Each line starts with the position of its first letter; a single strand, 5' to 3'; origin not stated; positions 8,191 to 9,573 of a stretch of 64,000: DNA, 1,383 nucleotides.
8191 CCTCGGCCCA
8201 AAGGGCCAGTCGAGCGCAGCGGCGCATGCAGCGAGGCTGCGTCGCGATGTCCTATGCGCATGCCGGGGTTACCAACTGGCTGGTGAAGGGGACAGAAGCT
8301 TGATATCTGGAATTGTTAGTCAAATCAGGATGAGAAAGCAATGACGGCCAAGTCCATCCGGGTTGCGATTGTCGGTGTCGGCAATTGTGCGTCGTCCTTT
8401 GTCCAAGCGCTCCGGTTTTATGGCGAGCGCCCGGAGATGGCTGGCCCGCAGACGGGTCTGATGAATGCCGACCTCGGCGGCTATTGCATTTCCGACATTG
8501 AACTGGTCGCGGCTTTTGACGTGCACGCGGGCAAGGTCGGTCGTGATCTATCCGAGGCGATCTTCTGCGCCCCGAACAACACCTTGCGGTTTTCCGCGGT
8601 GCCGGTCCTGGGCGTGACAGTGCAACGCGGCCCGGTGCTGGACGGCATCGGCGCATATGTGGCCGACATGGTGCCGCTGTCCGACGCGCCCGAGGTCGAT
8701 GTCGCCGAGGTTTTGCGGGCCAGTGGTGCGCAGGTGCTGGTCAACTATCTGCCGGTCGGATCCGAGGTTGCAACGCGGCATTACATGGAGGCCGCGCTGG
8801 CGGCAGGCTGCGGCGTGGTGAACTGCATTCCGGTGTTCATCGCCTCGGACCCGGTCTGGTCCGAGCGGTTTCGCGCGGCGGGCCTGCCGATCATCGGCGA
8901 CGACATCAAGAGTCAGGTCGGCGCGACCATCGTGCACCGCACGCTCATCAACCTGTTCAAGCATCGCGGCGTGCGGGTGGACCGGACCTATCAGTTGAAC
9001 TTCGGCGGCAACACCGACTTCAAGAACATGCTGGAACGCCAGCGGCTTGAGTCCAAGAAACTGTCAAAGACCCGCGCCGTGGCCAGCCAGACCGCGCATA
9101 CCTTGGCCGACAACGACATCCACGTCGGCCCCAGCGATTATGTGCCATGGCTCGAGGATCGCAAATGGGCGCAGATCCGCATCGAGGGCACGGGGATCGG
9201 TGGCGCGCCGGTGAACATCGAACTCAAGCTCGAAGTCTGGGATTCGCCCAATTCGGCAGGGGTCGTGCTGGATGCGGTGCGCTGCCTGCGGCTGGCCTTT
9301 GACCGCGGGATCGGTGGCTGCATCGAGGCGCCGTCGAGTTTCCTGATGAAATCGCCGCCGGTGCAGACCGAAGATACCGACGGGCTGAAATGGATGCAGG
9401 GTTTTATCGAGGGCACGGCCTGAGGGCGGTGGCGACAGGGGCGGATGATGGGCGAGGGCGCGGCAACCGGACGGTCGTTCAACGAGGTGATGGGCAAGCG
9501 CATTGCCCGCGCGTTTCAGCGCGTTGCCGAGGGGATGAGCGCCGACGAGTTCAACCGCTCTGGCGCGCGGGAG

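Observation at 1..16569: Candidate complete glycosyl-inositol-phosphoceramide (fungal/plant GIPC-like) biosynthesis and export system in a Rhodobacterales bacterium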

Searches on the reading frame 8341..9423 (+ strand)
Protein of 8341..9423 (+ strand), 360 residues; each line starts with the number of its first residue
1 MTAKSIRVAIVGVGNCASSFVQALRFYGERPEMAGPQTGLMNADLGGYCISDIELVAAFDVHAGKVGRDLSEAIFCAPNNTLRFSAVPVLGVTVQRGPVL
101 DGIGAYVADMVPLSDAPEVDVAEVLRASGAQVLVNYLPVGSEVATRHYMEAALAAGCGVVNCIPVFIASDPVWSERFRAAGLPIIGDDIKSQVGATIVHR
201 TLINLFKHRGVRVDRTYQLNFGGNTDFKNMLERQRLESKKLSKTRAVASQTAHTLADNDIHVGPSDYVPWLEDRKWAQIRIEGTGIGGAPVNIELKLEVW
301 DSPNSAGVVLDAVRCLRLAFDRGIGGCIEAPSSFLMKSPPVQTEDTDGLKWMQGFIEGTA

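Call 6: search_protein_families(library=pfam, proteins=[window:8341-9423:+], max_evalue=0.01)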
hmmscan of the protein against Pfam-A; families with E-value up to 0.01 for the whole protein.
window:8341-9423:+ (360 aa): 1 family
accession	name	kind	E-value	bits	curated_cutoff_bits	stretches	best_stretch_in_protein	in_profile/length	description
PF01658.22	Inos-1-P_synth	-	2.4e-36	124.6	27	1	194-302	1-107/107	Myo-inositol-1-phosphate synthase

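Call 7: search_protein_families(library=ncbifam, proteins=[window:8341-9423:+], max_evalue=0.001)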
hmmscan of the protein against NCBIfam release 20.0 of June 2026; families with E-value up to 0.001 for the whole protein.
window:8341-9423:+ (360 aa): 1 family
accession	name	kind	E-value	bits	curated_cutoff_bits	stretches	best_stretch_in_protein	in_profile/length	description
TIGR03450.1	mycothiol_INO1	equivalog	2.6e-143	477.5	638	1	6-353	1-352/355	inositol-3-phosphate synthase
